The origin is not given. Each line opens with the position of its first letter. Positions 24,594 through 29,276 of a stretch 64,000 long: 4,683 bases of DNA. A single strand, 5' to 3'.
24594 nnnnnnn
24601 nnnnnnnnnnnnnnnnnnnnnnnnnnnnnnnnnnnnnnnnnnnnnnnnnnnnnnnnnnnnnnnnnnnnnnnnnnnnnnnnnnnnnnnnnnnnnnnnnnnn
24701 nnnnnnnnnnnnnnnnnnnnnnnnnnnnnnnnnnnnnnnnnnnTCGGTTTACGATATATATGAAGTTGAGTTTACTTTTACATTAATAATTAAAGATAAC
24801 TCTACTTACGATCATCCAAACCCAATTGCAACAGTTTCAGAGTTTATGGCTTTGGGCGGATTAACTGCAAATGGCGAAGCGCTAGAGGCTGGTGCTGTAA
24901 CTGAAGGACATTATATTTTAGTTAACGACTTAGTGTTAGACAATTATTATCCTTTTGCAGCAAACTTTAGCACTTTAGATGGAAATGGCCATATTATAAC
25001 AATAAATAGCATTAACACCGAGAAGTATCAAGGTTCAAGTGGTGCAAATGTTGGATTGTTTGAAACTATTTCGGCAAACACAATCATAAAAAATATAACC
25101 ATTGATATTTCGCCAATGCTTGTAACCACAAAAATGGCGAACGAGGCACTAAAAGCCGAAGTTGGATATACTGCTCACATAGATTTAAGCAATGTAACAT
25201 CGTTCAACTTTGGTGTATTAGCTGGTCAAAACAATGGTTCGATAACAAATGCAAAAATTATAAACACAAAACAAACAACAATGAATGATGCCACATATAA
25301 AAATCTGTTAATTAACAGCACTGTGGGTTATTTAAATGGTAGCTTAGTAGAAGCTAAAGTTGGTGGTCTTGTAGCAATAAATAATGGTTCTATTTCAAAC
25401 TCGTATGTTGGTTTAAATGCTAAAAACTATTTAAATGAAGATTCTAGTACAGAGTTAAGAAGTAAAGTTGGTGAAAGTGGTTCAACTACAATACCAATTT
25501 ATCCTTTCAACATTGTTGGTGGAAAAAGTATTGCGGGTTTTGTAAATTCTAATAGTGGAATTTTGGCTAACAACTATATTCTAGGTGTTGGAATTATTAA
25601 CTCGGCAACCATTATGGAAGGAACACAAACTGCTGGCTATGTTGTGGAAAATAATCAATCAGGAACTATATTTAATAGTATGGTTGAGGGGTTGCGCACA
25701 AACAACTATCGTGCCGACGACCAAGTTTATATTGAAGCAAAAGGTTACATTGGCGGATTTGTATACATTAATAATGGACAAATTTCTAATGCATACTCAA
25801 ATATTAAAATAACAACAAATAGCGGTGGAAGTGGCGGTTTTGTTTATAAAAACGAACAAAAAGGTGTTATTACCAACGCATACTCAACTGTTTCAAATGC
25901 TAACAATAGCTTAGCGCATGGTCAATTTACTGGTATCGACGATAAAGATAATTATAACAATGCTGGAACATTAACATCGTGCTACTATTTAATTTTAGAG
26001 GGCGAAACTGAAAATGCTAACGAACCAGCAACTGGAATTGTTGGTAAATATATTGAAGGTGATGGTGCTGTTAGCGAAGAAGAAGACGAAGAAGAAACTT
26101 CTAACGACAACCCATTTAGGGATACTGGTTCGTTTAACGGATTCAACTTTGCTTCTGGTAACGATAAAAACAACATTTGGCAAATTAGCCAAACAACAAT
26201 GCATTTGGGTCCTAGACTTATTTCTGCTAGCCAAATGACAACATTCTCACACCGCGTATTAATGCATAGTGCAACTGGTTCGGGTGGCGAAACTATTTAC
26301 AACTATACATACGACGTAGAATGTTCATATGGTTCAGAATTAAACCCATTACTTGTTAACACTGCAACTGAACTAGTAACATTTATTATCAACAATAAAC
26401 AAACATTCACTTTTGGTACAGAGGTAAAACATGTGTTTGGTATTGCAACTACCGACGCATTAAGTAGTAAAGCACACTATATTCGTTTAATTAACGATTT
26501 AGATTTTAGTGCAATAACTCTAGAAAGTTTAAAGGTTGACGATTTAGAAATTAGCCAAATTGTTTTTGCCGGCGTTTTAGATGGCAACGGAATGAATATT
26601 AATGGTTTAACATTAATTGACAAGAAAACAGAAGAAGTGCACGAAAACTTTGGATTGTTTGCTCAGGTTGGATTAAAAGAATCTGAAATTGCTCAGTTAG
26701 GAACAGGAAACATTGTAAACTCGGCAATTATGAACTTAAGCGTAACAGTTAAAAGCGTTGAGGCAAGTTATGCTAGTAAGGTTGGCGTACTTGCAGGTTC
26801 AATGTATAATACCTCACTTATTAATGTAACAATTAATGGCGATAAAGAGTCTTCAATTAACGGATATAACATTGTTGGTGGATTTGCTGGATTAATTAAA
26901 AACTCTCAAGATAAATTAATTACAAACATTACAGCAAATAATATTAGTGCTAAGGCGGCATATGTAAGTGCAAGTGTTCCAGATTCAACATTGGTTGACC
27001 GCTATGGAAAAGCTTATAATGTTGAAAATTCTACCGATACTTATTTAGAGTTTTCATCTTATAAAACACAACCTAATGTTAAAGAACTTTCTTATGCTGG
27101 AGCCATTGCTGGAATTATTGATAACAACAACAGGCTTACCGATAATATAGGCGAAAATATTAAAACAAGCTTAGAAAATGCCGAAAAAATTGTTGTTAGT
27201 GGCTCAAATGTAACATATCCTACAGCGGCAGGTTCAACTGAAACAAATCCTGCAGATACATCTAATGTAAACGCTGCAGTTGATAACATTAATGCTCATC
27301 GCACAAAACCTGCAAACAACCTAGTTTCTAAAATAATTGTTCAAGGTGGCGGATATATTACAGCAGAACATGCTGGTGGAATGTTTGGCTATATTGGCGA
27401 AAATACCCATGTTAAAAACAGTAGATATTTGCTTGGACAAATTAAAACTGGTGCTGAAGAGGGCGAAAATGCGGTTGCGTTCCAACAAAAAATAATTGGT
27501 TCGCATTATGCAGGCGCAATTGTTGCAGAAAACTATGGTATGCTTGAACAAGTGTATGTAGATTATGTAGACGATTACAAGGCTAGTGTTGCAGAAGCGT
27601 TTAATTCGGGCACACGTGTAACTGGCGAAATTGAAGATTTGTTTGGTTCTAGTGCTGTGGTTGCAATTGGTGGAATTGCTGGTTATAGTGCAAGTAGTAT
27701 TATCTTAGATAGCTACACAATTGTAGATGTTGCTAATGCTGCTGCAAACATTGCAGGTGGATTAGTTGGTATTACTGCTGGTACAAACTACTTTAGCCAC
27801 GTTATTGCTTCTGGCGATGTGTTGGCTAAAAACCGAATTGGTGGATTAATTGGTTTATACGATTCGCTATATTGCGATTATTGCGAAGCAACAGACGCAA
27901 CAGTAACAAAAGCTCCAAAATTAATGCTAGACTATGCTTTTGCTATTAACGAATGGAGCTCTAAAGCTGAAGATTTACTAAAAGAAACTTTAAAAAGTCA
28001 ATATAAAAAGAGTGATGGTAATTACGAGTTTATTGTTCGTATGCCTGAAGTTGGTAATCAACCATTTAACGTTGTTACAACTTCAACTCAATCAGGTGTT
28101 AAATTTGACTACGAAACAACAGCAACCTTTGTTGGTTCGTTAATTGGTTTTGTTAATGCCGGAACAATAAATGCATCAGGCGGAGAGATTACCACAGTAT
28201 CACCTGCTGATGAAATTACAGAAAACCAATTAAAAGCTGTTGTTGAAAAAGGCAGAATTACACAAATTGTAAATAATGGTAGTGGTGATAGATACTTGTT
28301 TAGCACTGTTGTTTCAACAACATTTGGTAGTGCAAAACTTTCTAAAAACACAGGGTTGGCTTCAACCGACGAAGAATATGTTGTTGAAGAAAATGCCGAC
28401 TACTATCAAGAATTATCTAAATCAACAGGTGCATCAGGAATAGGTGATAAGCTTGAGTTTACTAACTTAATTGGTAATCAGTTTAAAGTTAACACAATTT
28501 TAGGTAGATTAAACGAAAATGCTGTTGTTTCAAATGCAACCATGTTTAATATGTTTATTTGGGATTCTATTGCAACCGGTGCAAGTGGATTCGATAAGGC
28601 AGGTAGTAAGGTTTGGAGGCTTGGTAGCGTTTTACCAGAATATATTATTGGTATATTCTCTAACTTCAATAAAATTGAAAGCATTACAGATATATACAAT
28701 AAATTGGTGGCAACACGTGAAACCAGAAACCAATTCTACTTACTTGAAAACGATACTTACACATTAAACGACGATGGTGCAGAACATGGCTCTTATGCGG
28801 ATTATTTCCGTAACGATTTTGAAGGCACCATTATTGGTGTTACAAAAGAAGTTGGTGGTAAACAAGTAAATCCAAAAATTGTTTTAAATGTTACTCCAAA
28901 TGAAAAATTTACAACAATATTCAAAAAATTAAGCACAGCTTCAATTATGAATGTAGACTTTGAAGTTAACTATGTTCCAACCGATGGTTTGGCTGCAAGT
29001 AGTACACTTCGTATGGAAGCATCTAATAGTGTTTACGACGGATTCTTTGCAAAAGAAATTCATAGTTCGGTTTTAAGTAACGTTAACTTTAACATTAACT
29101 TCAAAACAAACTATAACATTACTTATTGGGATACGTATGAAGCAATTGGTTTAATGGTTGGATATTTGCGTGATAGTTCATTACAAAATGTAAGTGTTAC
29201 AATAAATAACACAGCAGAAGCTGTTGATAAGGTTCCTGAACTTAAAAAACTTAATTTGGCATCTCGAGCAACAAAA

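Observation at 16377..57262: Two adjacent giant surface-lipoprotein genes (5,956 and ~7,548 codons) fill 63% of the window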

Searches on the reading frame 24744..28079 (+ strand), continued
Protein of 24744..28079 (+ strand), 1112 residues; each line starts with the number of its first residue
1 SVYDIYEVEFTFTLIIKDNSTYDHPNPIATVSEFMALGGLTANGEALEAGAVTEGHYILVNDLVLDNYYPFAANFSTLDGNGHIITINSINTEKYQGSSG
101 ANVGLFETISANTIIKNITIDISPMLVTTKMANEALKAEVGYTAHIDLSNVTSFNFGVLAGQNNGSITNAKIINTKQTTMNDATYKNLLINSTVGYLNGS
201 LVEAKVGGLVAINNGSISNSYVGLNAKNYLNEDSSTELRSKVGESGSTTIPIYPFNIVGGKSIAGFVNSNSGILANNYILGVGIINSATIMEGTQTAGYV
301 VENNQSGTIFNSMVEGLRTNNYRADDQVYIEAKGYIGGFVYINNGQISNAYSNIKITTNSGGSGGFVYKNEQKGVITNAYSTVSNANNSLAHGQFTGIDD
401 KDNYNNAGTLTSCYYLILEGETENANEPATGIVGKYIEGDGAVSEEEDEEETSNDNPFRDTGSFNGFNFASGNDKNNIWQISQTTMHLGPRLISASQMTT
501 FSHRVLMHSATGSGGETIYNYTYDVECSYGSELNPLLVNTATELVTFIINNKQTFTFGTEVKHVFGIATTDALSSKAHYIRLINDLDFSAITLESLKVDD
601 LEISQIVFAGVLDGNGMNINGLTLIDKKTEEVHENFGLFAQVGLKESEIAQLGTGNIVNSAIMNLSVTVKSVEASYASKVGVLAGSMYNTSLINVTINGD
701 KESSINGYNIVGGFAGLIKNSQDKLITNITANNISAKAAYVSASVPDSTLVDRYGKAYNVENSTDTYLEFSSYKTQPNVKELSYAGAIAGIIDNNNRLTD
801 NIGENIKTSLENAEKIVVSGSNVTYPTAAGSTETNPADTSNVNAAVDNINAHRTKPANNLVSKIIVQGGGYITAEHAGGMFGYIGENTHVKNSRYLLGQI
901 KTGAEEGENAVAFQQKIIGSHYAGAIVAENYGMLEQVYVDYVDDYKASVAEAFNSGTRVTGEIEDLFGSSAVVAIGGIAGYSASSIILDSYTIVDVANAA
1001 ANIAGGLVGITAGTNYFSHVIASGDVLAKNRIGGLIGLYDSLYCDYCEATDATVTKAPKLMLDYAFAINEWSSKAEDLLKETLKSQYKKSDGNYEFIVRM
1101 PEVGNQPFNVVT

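Call 75: fold_search(model_id=the predicted structure, library=pdb)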
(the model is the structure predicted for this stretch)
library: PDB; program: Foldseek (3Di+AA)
matches with E <= 10: 212; with E <= 0.001: 1
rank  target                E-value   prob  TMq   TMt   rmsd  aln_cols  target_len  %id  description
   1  8bwk_B                5.6e-04  0.51  0.12  0.16  23.4      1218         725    7  Metagenomic derived PL6 alginate lyase (released 2023-12-20)
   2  8bwk_A                5.2e-03  0.16  0.10  0.13  24.7      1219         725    8  Metagenomic derived PL6 alginate lyase (released 2023-12-20)
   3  7o7t                  5.4e-03  0.25  0.12  0.16  25.8      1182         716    8  Structure of the PL6 family alginate lyase Patl3640 from Pseudoalteromonas atlantica T6c in complex with 4-deoxy-L-eryth (released 2021-07-28)
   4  5gkq_A                5.4e-03  0.20  0.10  0.13  25.0      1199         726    7  Structure of PL6 family alginate lyase AlyGC mutant-R241A (released 2017-02-08)
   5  8jhh_A                1.0e-02  0.57  0.18  0.23  18.1      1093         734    8  Glycoside hydrolase family 55 endo-beta-1,3-glucanase from Microdochium nivale (released 2024-04-03)
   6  5m5z_A                1.8e-02  0.25  0.14  0.19  22.2      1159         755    8  Chaetomium thermophilum beta-1-3-glucanase (released 2017-05-17)
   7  6xja_P                2.0e-02  1.00  0.18  0.16   6.9       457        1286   10  Streptococcus Pneumoniae IgA1 Protease with IgA1 substrate (released 2021-01-20)
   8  6xjb                  2.8e-02  1.00  0.16  0.14   7.6       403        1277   10  IgA1 Protease (released 2020-12-09)
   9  7uvk                  5.4e-02  0.99  0.18  0.15   8.3       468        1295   11  G. haemolysans IgA1 protease (released 2022-11-23)
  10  2pyh_B                7.1e-02  0.28  0.11  0.23  14.0       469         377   10  Azotobacter vinelandii Mannuronan C-5 epimerase AlgE4 A-module complexed with mannuronan trisaccharide (released 2008-05-27)
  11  8ikw_B                7.4e-02  0.44  0.14  0.32  12.6       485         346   12  A complex structure of PGIP-PG (released 2024-02-07)
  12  7xz7_A                7.4e-02  0.11  0.09  0.17  21.3       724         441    8  Mutant (D137A) of the N-terminal domain of fucoidan lyase FdlA (released 2022-09-28)
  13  2pyg_A                7.8e-02  0.28  0.10  0.22  14.2       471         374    8  Azotobacter vinelandii Mannuronan C-5 epimerase AlgE4 A-module (released 2008-05-27)
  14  5nxk_A                8.1e-02  0.75  0.15  0.38  11.0       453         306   13  L. reuteri 53608 SRRP (released 2018-03-21)
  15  9qe7                  1.0e-01  0.05  0.10  0.08  32.0      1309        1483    9  Membrane-distal part of extracellular domain of the Fap2 autotransporter adhesin from Fusobacterium nucleatum ATCC23726 (released 2025-07-30)
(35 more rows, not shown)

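Call 104: fold_search(model_id=the predicted structure, library=viral)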
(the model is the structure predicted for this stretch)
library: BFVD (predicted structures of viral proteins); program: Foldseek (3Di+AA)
matches with E <= 10: 303; with E <= 0.001: 5
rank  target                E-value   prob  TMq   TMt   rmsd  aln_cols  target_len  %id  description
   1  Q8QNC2                1.5e-10  1.00  0.22  0.21  22.6      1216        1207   11  EsV-1-160 [Ectocarpus siliculosus virus 1 (isolate New Zealand/Kaikoura/1988)]
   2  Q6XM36                6.1e-08  1.00  0.23  0.39  11.3       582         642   13  FirrV-1-A51 [Feldmannia irregularis virus a]
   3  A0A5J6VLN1            1.5e-07  1.00  0.17  0.33  15.5       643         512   10  Uncharacterized protein [Megaviridae environmental sample]
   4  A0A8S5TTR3            3.9e-05  1.00  0.18  0.33  13.0       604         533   12  Putative immunoglobulin A1 protease [Siphoviridae sp. ct5jB2]
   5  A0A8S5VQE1            7.4e-04  1.00  0.15  0.27   8.7       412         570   13  (no name in the UniProt tables at hand)
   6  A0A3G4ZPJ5            1.2e-03  0.63  0.14  0.20  21.3      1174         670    8  Right handed beta helix domain-containing protein [Barrevirus sp.]
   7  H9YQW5                2.7e-03  1.00  0.16  0.32   8.2       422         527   14  (no name in the UniProt tables at hand)
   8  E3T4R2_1              3.6e-03  0.89  0.13  0.15  13.0       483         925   13  Hedgehog/Intein (Hint) domain-containing protein [Cafeteria roenbergensis virus (strain BV-PW1)]
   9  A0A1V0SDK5            8.1e-03  0.25  0.11  0.09  25.2       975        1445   10  GMC-type oxidoreductase [Indivirus ILV1]
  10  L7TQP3                9.7e-03  0.25  0.11  0.14  20.7       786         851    9  Tailspike protein [Acinetobacter phage AB3]
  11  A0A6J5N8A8            1.2e-02  0.06  0.05  0.06  52.4       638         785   12  Uncharacterized protein [uncultured Caudovirales phage]
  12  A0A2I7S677            1.4e-02  0.47  0.13  0.17  25.3       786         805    8  (no name in the UniProt tables at hand)
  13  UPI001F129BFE         2.1e-02  0.23  0.11  0.16  19.6      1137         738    7  (no name look-up for this kind of identifier)
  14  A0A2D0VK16            2.2e-02  0.18  0.12  0.17  18.3      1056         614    7  Rhamnogalacturonase A/B/Epimerase-like pectate lyase domain-containing protein [Proteus phage PM 116]
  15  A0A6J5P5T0            3.1e-02  0.12  0.09  0.14  26.2      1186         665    7  Uncharacterized protein [uncultured Caudovirales phage]
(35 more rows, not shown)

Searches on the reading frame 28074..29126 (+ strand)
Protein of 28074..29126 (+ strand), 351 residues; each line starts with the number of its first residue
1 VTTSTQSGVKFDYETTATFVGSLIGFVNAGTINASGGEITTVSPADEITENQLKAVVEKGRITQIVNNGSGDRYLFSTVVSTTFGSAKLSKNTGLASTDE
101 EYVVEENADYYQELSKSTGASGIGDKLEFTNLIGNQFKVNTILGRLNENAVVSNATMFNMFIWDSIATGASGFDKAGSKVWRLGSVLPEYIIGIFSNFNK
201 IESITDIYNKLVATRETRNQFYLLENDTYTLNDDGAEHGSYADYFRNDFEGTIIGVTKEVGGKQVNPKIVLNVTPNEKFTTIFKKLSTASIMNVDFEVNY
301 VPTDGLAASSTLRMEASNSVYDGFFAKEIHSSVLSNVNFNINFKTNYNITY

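Call 88: search_protein_families(library=pfam, proteins=[window:28074-29126:+], max_evalue=5)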
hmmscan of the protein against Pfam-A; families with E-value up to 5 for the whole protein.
window:28074-29126:+ (351 aa): 1 family
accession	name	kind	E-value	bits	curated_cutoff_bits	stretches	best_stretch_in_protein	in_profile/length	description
PF24845.1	DUF7721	-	0.13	13.4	27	1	68-123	14-67/84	Domain of unknown function (DUF7721)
